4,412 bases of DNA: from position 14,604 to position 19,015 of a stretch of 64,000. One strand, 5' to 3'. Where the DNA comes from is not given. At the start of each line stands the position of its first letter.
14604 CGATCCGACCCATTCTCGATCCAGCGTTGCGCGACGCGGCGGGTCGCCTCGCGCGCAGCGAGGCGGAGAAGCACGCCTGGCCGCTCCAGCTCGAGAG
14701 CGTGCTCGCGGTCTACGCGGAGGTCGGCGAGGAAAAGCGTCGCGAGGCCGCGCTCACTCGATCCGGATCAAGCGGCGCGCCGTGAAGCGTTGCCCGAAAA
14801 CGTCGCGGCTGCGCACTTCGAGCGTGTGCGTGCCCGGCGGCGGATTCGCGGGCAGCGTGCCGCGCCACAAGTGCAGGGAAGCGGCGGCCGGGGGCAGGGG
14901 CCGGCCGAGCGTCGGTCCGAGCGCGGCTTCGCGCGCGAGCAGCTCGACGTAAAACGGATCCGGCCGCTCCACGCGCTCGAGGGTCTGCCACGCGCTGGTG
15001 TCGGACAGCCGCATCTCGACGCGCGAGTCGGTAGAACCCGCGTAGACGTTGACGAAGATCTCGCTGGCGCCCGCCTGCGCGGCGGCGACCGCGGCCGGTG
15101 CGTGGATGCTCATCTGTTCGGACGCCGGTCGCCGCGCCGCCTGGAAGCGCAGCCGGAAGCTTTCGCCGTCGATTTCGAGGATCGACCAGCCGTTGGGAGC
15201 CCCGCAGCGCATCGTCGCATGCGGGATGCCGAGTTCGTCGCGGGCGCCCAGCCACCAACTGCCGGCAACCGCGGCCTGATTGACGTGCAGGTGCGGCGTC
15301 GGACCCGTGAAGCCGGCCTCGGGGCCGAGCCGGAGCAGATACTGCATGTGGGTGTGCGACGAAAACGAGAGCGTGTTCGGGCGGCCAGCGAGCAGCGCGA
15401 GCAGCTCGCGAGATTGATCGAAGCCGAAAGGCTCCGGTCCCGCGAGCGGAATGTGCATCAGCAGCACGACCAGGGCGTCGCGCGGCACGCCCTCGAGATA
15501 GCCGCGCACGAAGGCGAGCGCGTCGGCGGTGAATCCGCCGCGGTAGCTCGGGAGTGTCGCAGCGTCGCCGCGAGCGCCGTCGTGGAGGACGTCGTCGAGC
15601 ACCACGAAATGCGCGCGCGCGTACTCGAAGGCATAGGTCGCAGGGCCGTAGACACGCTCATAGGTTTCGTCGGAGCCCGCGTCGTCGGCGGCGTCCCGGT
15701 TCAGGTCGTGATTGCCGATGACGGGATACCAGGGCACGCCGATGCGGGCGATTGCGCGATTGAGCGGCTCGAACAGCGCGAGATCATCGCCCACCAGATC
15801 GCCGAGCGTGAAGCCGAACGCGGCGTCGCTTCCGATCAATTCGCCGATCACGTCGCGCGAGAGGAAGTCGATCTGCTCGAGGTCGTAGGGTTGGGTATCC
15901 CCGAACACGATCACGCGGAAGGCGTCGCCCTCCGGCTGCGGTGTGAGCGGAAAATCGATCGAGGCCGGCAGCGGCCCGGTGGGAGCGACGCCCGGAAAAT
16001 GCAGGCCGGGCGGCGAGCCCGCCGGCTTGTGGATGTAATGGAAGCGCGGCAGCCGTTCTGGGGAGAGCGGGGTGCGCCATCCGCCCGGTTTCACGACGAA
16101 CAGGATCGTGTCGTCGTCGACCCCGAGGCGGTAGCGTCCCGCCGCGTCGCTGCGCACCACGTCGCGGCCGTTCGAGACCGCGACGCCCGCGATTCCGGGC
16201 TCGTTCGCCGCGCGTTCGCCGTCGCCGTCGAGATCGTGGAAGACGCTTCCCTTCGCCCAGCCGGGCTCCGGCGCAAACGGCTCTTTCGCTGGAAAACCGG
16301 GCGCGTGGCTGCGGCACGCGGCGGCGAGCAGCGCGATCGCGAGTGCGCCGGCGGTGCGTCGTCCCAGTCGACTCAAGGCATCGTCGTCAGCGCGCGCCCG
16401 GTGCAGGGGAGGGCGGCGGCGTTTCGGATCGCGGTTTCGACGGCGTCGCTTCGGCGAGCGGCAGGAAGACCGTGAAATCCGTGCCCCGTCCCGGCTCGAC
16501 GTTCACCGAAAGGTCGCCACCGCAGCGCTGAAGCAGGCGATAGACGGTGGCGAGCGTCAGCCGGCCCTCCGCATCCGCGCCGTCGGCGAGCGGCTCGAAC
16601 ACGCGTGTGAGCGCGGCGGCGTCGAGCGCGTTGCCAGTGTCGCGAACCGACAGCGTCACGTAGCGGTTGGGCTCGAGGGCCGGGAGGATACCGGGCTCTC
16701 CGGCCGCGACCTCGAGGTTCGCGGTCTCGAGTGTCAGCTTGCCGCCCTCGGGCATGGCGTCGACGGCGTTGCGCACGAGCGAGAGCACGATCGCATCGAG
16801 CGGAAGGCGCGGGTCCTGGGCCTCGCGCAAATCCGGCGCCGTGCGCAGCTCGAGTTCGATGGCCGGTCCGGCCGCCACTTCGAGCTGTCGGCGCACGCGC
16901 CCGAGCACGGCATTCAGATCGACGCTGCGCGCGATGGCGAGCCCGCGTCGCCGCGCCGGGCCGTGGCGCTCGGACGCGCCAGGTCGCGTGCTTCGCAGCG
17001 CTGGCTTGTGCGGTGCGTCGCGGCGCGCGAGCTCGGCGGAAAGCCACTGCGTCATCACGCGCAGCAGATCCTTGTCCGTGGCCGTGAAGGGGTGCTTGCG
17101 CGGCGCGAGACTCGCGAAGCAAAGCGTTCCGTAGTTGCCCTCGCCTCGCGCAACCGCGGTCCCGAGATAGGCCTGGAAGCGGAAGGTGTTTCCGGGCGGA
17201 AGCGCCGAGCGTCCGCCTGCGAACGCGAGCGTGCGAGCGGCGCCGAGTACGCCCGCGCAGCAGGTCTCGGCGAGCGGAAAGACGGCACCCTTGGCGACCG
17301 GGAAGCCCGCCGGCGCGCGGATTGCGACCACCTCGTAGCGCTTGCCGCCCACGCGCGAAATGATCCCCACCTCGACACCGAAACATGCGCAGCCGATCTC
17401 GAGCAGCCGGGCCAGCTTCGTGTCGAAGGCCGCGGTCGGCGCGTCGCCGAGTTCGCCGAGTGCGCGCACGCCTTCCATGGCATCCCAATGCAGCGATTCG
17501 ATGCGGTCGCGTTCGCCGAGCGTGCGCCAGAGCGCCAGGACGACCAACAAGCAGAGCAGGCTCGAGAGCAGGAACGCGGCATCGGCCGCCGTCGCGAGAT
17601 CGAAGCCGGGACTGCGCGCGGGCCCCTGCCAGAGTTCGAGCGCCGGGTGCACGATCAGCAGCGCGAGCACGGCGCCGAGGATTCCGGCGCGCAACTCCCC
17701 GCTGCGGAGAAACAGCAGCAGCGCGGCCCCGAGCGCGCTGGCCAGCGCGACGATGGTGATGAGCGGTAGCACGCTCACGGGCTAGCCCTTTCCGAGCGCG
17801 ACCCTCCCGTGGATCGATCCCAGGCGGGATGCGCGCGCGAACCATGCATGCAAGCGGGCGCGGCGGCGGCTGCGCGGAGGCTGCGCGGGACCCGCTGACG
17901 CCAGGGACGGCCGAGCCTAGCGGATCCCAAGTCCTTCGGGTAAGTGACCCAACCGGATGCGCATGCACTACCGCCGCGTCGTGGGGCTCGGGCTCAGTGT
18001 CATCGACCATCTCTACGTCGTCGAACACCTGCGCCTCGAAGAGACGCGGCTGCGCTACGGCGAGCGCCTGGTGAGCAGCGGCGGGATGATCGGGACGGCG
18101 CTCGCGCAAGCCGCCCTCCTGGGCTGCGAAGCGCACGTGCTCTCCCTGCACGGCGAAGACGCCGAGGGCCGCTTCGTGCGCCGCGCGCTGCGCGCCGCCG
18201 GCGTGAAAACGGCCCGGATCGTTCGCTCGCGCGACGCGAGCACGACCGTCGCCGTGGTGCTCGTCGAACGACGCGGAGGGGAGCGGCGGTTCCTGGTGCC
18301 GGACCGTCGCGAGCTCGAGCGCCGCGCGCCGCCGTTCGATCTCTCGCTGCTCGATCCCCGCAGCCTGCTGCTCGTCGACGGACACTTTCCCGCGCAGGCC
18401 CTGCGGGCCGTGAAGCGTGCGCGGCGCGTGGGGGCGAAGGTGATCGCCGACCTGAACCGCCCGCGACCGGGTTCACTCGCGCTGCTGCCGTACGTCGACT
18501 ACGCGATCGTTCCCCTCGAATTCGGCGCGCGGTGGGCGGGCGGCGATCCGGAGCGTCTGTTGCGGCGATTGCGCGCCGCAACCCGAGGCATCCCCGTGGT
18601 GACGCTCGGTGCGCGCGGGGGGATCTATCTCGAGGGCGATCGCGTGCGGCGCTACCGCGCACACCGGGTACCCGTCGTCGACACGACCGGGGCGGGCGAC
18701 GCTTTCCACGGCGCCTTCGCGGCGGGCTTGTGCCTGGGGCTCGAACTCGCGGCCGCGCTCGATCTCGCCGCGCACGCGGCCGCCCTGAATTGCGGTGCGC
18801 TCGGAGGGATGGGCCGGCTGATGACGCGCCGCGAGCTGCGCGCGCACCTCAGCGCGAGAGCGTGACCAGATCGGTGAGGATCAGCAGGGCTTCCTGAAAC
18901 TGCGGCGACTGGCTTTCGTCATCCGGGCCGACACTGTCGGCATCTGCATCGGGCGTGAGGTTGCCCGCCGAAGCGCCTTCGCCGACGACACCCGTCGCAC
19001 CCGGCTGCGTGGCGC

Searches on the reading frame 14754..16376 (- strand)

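Call 41: search_protein_families(library=pfam, proteins=[window:14754-16376:-], max_evalue=0.0001)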
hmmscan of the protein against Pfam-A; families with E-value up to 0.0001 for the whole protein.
window:14754-16376:- (540 aa): 3 families
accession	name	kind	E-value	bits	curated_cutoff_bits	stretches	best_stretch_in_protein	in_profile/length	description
PF16370.11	MetallophosC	-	1.1e-36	126.9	29.7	1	366-531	3-168/168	C terminal of Calcineurin-like phosphoesterase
PF16371.11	MetallophosN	-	2.9e-09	37.5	35.6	1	57-117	5-66/77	N terminal of Calcineurin-like phosphoesterase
PF00149.33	Metallophos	-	1.2e-05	26.3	21.5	1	153-344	1-190/191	Calcineurin-like phosphoesterase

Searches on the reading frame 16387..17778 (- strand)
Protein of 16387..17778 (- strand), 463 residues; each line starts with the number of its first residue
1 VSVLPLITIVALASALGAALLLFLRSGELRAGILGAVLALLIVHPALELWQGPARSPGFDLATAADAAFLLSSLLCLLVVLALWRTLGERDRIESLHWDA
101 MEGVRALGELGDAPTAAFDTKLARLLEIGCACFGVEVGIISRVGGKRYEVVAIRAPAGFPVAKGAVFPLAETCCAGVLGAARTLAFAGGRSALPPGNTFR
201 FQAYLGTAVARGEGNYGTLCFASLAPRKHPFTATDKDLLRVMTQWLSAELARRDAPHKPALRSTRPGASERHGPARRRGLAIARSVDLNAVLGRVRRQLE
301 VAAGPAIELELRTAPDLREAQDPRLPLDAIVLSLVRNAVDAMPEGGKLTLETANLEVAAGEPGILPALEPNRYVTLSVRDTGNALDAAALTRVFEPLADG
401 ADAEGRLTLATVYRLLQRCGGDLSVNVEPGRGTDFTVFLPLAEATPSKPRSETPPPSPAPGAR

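Call 41: search_protein_families(library=pfam, proteins=[window:16387-17778:-], max_evalue=0.0001)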
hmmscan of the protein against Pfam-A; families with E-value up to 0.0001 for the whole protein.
window:16387-17778:- (463 aa): 1 family
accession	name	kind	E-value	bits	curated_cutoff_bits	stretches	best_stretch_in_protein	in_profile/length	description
PF02518.31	HATPase_c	-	1.5e-13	51.6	26.4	1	326-442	5-110/111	Histidine kinase-, DNA gyrase B-, and HSP90-like ATPase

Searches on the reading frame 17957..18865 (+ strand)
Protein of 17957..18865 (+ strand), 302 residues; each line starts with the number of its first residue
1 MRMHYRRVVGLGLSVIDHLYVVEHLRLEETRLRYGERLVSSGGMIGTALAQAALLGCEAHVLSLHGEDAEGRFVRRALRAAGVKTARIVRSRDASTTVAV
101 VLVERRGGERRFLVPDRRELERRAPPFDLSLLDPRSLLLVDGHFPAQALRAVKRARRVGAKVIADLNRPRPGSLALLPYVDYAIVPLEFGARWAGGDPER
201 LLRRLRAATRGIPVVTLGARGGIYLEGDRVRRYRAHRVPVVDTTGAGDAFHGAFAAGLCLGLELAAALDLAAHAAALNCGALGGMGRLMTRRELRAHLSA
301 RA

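Call 41: search_protein_families(library=pfam, proteins=[window:17957-18865:+], max_evalue=0.0001)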
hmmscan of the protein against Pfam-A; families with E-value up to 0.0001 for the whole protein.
window:17957-18865:+ (302 aa): 1 family
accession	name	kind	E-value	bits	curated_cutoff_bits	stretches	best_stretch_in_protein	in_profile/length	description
PF00294.29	PfkB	-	2.9e-36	125.8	25.8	1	8-284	4-295/302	pfkB family carbohydrate kinase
